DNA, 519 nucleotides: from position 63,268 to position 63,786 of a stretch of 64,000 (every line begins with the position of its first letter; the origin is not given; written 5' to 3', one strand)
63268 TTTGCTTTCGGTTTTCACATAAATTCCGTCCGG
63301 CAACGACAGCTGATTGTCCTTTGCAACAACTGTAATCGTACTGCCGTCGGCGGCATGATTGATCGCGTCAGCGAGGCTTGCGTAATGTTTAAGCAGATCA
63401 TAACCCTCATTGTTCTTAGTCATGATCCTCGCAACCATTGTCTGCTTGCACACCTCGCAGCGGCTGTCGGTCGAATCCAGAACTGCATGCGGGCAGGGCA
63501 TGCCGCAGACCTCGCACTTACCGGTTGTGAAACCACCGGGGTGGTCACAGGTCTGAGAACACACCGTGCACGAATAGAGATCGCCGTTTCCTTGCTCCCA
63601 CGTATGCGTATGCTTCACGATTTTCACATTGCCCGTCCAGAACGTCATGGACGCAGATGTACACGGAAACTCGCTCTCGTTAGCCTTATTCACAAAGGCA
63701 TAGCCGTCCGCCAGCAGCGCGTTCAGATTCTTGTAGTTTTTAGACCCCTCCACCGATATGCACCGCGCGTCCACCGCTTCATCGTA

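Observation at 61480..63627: Recurrent His/Cys-rich modules (predicted metal sites or disulfide knots) inside a giant extracellular protein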

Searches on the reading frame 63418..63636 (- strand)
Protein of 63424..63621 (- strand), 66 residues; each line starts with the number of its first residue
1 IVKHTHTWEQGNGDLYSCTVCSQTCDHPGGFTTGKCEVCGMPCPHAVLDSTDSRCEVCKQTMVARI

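Call 10: search_protein_families(library=pfam, proteins=[window:63424-63621:-], max_evalue=10)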
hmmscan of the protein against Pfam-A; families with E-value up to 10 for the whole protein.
seq(66 aa): 9 families
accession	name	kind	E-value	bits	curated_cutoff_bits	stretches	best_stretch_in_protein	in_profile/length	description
PF18930.5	DUF5679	-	0.039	14.5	27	2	33-42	27-36/40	Domain of unknown function (DUF5679)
PF23545.1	Zn_ribbon_HMPTM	-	0.3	11.1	27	1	47-66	1-20/45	HMPTM N-terminal zinc ribbon domain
PF13484.11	Fer4_16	-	0.43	11.8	30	1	11-26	49-64/66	4Fe-4S double cluster binding domain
PF12269.13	CpG_bind_C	-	0.57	10.3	26.3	1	33-61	158-186/236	CpG binding protein C-terminal domain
PF06397.17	Desulfoferrod_N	-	0.58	10.3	23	1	13-23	4-14/36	Desulfoferrodoxin, N-terminal domain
PF17283.8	Zn_ribbon_SprT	-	1.5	9.4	28.1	0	15-61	4-33/38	SprT-like zinc ribbon domain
PF12874.13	zf-met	-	1.7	9.6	21.2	0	54-62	2-10/25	Zinc-finger of C2H2 type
PF24485.1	zf-C2H2_DHX34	-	5.6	7.5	27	1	55-62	4-11/25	DHX34-like, C2H2-type zinc finger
PF00096.32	zf-C2H2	-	7.6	7.7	25.2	1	16-32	1-17/23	Zinc finger, C2H2 type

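Call 41: search_solved_structures(query=A2, max_evalue=10, show_alignments=3)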
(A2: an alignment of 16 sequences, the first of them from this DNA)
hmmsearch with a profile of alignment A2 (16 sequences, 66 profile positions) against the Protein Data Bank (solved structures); distinct sequences matched with E-value up to 10: 23.
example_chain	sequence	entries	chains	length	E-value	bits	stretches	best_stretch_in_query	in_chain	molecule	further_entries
9fhl_Y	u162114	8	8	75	0.034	17.3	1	30-59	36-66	Small ribosomal subunit protein eS31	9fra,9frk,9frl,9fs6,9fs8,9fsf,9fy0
8hkx_S27A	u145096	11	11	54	0.083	16.1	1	30-58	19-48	30S ribosomal protein S27ae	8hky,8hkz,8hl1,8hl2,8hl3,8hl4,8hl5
5it7_pp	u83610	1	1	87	0.14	15.4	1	32-60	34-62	KLLA0E05941p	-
6uz7_Bp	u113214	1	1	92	0.15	15.2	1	32-60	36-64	KLLA0E05941p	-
8tho_A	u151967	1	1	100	0.35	14.1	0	2-62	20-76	B-cell lymphoma/leukemia 11A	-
7odf_A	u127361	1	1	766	0.37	14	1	29-64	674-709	Cas_phi3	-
6ki6_A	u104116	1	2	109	0.45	13.7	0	2-62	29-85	B-cell lymphoma/leukemia 11A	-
9e6s_A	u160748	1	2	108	0.45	13.7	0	2-62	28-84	B-cell lymphoma/leukemia 11A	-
6u9q_A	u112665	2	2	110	0.46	13.7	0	2-62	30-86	B-cell lymphoma/leukemia 11A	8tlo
2yt5_A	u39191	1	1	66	0.55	13.5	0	32-58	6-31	Metal-response element-binding transcription factor 2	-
9e6r_A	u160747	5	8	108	0.56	13.4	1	2-62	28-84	B-cell lymphoma/leukemia 11A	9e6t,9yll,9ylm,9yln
8xku_R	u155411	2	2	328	0.65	13.2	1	18-41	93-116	Embryo defective 2737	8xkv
4tpu_A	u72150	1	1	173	1.1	12.5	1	17-40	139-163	Rubredoxin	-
8qeb_A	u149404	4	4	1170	1.4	12.2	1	13-42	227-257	NPC intracellular sterol transporter 1-related protein 1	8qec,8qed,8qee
2cot_A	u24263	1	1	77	1.5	12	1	34-61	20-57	Zinc finger protein 435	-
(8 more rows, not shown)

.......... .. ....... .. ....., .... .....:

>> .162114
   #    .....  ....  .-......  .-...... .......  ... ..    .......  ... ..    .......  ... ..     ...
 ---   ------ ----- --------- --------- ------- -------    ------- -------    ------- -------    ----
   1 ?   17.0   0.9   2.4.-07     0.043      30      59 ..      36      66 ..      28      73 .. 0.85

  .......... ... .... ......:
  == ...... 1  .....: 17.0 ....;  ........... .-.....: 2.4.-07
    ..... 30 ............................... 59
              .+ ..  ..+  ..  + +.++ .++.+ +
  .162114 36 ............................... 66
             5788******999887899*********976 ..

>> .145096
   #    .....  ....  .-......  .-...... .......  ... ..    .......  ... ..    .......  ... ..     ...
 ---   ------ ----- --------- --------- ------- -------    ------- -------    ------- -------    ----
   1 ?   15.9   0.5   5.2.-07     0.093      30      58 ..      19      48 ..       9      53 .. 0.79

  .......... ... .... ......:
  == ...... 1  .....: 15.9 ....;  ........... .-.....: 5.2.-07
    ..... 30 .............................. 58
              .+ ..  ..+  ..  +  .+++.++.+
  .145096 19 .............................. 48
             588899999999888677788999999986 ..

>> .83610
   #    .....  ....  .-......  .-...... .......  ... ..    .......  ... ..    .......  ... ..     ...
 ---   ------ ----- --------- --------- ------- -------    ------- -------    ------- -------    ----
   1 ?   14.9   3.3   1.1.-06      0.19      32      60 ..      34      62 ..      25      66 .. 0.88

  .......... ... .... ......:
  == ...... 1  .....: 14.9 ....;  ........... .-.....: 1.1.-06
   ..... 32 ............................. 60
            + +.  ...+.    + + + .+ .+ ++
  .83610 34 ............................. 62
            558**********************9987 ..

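Call 42: find_homologous_proteins(query=A2, max_evalue=0.001)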
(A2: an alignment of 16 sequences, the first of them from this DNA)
Query A2 (16 sequences) (73 aa, profile of the alignment): 3 proteins with E <= 0.001 among 475 candidates.
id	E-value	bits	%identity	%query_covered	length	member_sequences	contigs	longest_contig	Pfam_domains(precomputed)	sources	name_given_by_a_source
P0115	4.3e-8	51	36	58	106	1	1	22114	-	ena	-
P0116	2.8e-7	48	34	48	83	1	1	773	-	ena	-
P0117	1.1e-5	43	29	75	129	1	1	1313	-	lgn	-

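Call 56: predict_structure(alignment_id=A2)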
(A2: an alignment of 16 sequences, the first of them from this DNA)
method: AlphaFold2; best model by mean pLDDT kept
length: 73 residues; sequences in the alignment: 16
mean_pLDDT: 73.0   pTM: 0.42
mean pLDDT of the five models: 73.0, 63.9, 63.0, 62.8, 62.8
residues with pLDDT >= 90: 0; 70-90: 52; 50-70: 19; < 50: 2
segments of 3 or more residues with pLDDT < 50: none
pLDDT, mean of each block of 10 residues (from residue 1): 71 72 75 66 74 79 79 61
secondary structure, 60 per line:
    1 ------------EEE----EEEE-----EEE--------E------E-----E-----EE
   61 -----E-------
elements in order: E13-15 E20-23 E29-31
